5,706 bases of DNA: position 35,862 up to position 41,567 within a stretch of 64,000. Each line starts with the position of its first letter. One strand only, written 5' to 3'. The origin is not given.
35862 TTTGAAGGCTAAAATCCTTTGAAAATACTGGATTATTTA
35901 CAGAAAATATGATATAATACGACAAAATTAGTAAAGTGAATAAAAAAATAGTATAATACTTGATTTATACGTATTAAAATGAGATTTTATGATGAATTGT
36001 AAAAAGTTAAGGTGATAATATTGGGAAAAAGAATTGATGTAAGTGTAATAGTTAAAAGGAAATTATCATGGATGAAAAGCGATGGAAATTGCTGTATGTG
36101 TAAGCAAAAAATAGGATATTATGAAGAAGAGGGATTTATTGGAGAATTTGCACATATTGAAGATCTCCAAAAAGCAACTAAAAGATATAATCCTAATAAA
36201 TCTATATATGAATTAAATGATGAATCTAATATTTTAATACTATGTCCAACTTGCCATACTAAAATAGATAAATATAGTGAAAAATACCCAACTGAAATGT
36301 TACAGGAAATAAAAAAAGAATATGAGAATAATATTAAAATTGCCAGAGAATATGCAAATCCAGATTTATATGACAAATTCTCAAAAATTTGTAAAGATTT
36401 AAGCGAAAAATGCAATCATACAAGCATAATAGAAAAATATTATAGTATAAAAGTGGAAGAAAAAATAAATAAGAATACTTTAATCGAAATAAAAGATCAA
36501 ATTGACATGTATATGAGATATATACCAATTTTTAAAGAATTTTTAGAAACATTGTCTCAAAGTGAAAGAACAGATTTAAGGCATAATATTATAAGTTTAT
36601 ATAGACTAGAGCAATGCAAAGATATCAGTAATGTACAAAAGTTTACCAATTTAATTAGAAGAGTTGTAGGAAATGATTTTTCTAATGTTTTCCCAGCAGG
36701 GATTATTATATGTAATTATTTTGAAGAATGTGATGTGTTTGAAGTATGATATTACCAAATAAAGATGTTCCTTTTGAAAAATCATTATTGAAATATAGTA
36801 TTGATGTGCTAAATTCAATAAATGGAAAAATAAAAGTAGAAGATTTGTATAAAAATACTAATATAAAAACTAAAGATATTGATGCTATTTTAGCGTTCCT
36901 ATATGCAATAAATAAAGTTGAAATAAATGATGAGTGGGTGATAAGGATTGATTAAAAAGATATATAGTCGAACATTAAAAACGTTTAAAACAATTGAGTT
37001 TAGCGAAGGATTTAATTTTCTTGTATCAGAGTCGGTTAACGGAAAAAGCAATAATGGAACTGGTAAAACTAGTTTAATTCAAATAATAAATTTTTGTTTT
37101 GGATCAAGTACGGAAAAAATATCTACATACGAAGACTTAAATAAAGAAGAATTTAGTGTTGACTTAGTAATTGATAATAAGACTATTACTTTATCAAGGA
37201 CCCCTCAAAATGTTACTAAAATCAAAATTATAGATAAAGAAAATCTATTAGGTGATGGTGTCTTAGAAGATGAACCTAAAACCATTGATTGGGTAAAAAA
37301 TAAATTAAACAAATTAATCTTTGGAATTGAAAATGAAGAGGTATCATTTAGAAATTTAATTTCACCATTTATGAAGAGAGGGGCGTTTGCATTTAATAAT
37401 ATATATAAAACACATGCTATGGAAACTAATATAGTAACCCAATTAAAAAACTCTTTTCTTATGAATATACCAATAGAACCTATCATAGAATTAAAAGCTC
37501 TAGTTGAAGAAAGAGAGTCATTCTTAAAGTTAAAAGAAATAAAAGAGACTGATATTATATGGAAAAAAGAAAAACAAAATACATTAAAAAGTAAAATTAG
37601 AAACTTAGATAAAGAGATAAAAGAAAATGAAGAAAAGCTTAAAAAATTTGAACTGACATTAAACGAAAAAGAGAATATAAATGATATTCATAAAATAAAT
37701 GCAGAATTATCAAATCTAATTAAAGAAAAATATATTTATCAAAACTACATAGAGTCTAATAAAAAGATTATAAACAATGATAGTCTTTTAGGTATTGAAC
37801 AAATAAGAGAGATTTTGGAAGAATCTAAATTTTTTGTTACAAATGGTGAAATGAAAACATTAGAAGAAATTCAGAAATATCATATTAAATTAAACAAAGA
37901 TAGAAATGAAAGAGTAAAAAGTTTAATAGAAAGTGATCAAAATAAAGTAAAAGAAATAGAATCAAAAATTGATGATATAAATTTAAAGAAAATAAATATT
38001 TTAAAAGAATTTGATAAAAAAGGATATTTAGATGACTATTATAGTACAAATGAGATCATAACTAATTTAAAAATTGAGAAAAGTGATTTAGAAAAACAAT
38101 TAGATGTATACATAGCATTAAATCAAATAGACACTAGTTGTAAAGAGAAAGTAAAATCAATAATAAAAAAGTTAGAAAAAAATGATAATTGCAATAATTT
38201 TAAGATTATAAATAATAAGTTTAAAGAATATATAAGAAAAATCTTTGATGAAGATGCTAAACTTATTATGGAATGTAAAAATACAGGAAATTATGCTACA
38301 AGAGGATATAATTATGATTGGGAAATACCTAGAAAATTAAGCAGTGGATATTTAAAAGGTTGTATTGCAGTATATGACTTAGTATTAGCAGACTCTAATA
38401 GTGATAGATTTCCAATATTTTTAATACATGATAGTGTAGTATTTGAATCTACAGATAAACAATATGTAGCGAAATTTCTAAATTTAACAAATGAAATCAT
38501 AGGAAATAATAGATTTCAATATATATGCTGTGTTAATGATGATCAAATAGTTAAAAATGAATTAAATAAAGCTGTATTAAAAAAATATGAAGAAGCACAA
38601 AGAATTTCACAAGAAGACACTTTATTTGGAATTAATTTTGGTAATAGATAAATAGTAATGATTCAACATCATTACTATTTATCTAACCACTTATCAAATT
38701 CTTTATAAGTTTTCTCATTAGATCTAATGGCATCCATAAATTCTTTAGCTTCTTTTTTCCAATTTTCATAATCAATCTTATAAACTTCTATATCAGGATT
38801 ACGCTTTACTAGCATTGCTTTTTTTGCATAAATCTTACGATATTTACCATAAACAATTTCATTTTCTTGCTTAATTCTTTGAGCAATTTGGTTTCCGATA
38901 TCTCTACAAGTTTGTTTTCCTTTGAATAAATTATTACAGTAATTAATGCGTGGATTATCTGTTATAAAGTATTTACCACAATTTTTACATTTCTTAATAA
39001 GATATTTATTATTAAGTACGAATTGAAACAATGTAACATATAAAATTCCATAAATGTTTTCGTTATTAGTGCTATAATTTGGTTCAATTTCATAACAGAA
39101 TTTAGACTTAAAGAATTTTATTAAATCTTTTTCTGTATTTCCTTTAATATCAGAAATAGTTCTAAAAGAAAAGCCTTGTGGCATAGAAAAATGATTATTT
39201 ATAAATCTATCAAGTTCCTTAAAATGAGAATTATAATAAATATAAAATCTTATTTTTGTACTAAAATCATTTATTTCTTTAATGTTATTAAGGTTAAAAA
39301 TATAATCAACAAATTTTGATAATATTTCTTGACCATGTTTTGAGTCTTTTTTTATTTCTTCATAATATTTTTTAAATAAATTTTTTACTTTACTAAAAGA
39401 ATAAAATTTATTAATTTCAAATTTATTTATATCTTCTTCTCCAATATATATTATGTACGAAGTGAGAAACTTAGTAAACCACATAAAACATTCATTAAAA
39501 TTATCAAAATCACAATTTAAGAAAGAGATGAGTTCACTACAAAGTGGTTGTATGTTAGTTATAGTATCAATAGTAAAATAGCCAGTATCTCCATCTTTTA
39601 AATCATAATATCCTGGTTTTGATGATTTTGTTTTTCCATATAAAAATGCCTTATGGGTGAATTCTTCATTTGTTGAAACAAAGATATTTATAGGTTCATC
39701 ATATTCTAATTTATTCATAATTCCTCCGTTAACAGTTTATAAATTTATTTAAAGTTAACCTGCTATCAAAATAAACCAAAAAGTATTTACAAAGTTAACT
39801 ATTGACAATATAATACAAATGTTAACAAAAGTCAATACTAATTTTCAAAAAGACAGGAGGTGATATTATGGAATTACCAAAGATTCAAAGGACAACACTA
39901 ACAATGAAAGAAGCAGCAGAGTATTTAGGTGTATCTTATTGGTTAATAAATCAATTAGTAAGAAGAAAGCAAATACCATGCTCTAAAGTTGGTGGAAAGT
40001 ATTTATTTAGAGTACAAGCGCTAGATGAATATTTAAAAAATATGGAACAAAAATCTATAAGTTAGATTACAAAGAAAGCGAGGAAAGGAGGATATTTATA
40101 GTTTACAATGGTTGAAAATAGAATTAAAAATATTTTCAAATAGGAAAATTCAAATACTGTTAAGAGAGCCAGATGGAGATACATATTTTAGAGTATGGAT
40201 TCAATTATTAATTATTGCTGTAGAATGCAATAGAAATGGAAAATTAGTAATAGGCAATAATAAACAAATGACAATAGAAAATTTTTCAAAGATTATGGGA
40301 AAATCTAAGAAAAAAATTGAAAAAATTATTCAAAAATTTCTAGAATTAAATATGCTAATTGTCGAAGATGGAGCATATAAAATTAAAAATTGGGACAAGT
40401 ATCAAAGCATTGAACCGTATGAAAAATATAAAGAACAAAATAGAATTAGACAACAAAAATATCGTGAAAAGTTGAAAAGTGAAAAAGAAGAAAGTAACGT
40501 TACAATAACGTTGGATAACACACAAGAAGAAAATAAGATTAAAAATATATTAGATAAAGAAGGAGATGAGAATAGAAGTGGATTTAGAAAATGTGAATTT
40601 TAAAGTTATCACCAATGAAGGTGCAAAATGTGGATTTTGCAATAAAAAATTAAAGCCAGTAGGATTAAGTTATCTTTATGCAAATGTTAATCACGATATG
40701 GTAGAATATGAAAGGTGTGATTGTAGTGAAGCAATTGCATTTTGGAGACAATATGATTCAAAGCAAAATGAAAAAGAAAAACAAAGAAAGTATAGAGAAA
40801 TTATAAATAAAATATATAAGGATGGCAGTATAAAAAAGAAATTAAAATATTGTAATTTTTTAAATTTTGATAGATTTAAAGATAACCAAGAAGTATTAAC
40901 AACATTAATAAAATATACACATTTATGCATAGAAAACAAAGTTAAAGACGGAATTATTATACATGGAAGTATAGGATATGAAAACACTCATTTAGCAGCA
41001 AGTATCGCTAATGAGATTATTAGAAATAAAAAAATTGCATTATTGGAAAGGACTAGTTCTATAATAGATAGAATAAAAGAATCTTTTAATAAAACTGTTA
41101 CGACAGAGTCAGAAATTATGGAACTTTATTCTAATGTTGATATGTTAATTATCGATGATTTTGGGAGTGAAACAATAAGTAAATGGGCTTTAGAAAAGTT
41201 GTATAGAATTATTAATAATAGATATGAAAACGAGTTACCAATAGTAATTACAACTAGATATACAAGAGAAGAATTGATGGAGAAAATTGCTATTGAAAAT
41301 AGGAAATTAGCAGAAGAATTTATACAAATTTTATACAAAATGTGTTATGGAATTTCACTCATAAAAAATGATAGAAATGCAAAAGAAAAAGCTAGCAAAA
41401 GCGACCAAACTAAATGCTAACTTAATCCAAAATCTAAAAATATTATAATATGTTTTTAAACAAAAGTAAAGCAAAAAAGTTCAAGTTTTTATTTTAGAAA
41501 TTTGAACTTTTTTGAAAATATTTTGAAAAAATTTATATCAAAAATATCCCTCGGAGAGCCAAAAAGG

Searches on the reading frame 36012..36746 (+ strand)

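Call 101: search_protein_families(library=pfam, proteins=[window:36012-36746:+], max_evalue=0.001)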
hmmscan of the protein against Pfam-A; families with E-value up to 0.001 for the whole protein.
window:36012-36746:+ (245 aa): 1 family
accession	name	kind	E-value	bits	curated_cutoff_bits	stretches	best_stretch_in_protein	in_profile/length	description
PF13391.12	HNH_2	-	5.8e-05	23.3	21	1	27-88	1-61/66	HNH endonuclease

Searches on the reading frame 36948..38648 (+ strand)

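Call 101: search_protein_families(library=pfam, proteins=[window:36948-38648:+], max_evalue=0.001)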
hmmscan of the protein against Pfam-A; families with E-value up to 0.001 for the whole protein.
window:36948-38648:+ (567 aa): 2 families
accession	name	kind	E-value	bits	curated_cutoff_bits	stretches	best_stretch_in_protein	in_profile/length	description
PF10088.15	DUF2326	-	7.2e-21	74.8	28.7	1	432-564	5-141/141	Uncharacterised protein conserved in bacteria (DUF2326)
PF13476.12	AAA_23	-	1.5e-05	26.2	27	1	14-260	13-199/201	AAA domain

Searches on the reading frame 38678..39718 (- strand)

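Call 101: search_protein_families(library=pfam, proteins=[window:38678-39718:-], max_evalue=0.001)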
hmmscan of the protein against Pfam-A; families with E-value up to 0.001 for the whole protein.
window:38678-39718:- (347 aa): 1 family
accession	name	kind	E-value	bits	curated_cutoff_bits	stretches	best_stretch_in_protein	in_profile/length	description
PF19553.4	DUF6076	-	1e-11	45.3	23.5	1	221-343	32-154/168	Family of unknown function (DUF6076)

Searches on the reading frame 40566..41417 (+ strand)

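Call 101: search_protein_families(library=pfam, proteins=[window:40566-41417:+], max_evalue=0.001)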
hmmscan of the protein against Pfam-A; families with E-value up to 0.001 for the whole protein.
window:40566-41417:+ (284 aa): 2 families
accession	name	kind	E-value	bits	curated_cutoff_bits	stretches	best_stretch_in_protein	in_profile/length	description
PF01695.23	IstB_IS21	-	3.1e-11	43.7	24.1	1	124-264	89-224/238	IstB-like ATP binding protein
PF00308.24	Bac_DnaA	-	8.1e-08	33.1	23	1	128-237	35-144/162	Bacterial DnaA ATPAse domain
